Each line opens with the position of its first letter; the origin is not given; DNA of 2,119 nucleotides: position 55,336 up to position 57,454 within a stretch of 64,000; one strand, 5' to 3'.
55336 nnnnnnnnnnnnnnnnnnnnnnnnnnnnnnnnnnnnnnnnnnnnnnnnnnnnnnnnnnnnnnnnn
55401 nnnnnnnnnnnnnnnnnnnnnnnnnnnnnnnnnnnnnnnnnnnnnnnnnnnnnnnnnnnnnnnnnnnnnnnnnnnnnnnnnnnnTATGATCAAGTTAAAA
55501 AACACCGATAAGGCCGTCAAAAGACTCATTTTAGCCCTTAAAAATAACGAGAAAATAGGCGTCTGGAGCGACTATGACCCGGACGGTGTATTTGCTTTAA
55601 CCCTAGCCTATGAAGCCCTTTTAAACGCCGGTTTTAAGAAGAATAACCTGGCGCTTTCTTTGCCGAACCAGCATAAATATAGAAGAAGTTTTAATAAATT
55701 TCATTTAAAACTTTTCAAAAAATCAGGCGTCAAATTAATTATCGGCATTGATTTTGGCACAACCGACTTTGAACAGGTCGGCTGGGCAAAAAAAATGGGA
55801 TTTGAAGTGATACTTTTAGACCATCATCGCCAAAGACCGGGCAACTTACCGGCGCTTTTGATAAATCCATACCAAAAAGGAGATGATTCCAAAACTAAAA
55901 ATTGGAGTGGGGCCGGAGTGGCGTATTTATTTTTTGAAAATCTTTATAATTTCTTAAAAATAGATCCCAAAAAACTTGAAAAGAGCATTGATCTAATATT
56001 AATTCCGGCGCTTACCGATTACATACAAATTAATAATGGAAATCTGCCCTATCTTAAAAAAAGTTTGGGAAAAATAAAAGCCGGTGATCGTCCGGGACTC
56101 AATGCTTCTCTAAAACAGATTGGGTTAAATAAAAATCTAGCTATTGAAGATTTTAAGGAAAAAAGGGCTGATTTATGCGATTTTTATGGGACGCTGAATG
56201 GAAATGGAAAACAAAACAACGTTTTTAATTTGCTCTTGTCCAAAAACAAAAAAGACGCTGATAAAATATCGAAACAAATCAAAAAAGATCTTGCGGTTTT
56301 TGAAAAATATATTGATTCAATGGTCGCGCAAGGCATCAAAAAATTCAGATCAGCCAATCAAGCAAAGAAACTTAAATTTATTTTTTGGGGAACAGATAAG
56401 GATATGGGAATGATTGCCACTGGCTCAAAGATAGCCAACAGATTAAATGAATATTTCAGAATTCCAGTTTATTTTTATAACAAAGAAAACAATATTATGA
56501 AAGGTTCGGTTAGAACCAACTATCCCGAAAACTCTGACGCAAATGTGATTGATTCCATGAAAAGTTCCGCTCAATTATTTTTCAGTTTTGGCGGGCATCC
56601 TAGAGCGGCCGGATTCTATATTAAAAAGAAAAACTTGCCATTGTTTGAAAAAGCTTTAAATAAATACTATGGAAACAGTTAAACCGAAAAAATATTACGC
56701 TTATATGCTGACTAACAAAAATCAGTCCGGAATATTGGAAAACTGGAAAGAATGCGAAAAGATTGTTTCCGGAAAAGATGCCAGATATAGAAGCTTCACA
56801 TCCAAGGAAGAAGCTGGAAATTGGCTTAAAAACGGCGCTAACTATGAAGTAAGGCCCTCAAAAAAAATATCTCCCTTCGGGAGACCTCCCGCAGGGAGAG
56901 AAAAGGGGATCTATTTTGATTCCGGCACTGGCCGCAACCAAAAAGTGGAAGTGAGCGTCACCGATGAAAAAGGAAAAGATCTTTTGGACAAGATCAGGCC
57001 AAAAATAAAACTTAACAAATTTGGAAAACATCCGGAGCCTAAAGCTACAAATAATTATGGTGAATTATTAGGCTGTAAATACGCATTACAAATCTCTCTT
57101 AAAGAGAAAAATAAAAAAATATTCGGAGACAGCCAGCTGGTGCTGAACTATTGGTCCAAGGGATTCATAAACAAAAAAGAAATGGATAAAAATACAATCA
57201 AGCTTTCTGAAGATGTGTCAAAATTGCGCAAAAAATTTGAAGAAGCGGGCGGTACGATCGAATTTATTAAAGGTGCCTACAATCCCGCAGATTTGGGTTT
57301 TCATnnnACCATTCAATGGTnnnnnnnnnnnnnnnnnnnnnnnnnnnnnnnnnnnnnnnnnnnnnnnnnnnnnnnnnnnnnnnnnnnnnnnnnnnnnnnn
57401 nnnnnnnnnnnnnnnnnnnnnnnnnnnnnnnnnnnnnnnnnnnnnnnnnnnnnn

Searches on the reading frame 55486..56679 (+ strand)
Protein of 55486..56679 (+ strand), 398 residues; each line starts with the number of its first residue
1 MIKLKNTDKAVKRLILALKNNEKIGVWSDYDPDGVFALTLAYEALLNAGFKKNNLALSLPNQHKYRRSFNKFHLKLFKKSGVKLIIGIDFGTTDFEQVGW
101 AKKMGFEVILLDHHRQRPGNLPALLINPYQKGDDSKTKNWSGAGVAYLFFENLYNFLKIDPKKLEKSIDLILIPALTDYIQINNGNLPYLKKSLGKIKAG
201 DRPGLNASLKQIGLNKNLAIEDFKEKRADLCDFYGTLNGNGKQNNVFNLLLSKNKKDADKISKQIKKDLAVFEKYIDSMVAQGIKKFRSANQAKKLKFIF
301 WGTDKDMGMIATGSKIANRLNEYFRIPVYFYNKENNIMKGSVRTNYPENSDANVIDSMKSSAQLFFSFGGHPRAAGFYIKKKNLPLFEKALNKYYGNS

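Call 70: search_protein_families(library=pfam, proteins=[window:55486-56679:+], max_evalue=0.0001)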
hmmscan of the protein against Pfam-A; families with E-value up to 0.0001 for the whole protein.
window:55486-56679:+ (398 aa): 2 families
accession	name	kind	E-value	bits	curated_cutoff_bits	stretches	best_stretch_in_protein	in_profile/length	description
PF01368.27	DHH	-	1.8e-13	51.3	28.1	1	23-165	1-114/125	DHH family, N-terminal domain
PF02272.25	DHHA1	-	5.7e-08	33.6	25.9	1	314-395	19-100/102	DHHA1 domain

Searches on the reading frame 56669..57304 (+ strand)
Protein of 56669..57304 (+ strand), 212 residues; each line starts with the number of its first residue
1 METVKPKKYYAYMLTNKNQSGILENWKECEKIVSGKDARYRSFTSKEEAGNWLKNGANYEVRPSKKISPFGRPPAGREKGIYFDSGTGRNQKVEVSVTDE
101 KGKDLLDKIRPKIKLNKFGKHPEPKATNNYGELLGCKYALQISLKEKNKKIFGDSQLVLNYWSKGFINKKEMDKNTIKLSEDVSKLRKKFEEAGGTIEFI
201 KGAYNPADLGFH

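Call 70: search_protein_families(library=pfam, proteins=[window:56669-57304:+], max_evalue=0.0001)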
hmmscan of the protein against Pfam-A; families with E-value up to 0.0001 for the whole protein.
window:56669-57304:+ (212 aa): 1 family
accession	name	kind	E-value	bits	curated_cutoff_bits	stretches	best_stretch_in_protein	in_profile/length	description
PF01693.22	Cauli_VI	-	6.6e-08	33.1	21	1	18-52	9-44/44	Ribonuclease H1 N-terminal domain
